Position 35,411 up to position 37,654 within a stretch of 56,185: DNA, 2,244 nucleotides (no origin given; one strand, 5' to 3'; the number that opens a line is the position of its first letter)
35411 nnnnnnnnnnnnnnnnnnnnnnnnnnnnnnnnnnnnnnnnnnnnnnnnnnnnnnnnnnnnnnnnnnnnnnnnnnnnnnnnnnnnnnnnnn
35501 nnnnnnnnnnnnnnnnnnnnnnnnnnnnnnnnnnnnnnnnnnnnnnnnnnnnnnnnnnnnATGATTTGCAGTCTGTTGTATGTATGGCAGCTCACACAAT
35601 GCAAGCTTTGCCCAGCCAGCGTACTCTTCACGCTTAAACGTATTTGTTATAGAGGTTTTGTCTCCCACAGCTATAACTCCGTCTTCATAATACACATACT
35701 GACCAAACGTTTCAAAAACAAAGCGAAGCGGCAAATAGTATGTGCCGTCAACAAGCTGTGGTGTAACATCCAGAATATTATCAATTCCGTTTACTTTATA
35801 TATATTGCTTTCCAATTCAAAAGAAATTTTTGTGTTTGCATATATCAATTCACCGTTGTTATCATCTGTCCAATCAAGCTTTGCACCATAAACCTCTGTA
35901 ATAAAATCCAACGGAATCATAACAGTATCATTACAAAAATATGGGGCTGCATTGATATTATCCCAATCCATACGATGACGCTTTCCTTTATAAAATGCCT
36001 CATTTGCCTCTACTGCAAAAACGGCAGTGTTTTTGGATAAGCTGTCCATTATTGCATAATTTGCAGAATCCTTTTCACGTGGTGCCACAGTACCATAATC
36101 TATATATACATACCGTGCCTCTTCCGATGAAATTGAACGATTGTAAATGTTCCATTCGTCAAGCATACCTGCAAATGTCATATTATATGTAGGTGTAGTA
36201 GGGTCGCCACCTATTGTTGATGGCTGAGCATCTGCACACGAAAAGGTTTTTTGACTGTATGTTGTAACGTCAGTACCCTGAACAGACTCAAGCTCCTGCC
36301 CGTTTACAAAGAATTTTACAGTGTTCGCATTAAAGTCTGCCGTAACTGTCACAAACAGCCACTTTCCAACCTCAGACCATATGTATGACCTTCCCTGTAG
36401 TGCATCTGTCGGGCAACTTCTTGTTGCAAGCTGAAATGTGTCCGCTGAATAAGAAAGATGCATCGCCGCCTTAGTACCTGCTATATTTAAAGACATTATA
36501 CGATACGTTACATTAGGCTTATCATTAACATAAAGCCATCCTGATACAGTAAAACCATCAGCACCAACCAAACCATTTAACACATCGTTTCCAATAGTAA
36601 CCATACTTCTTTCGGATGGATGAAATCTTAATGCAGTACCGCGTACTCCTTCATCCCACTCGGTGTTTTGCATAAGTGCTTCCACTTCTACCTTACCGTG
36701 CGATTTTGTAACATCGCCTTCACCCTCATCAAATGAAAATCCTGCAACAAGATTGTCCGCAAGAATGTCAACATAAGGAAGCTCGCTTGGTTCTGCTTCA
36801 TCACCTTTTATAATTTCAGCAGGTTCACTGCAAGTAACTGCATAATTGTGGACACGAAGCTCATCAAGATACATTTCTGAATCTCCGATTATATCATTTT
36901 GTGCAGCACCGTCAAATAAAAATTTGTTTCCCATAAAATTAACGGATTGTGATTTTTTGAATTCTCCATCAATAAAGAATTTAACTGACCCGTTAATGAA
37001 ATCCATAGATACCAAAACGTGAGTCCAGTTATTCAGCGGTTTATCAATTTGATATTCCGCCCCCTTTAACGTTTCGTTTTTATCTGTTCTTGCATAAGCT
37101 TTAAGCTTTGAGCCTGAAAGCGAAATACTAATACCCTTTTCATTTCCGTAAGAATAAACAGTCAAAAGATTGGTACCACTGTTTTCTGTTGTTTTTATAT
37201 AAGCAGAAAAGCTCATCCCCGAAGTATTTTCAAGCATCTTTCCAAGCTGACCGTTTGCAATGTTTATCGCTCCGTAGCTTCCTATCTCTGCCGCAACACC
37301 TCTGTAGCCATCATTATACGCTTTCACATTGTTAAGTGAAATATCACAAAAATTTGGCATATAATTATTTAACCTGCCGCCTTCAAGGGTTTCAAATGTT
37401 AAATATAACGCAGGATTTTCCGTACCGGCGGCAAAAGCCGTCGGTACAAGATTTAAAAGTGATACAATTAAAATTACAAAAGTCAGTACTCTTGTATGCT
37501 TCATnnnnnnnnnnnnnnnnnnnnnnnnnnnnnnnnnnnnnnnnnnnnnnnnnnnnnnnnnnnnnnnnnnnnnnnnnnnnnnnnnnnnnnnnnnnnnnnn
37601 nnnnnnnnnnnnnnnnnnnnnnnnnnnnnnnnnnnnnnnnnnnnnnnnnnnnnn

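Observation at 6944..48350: Two back-to-back, architecturally parallel Gram-positive glycan-harvesting operons with very few recognisable catalytic modules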

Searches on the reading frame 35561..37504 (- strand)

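Call 76: search_protein_families(library=pfam, proteins=[window:35561-37504:-], max_evalue=1)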
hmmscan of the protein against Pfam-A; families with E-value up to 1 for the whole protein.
window:35561-37504:- (648 aa): 8 families
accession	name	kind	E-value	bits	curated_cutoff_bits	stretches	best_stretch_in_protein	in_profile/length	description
PF13385.13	Laminin_G_3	-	8.9e-27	94.5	27.6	2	312-462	13-149/151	Concanavalin A-like lectin/glucanases superfamily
PF07833.16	Cu_amine_oxidN1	-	4.8e-18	65.5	24.2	1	517-608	9-101/108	Copper amine oxidase N-terminal domain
PF07953.20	Toxin_R_bind_N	-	2.7e-07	30.9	23.8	2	93-193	54-158/191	Clostridium neurotoxin, N-terminal receptor binding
PF00354.24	Pentaxin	-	0.02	15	25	0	154-186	80-111/194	Pentaxin family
PF02973.23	Sialidase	-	0.028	14.4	26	1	385-462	108-180/189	Sialidase, N-terminal domain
PF19559.6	DUF6081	-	0.058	13.1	25.9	0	380-411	177-208/272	Family of unknown function (DUF6081)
PF00622.36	SPRY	-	0.059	13.9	26.3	0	383-406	67-90/121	SPRY domain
PF14350.11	Beta_protein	-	0.17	11.8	27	1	447-487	219-253/342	Beta protein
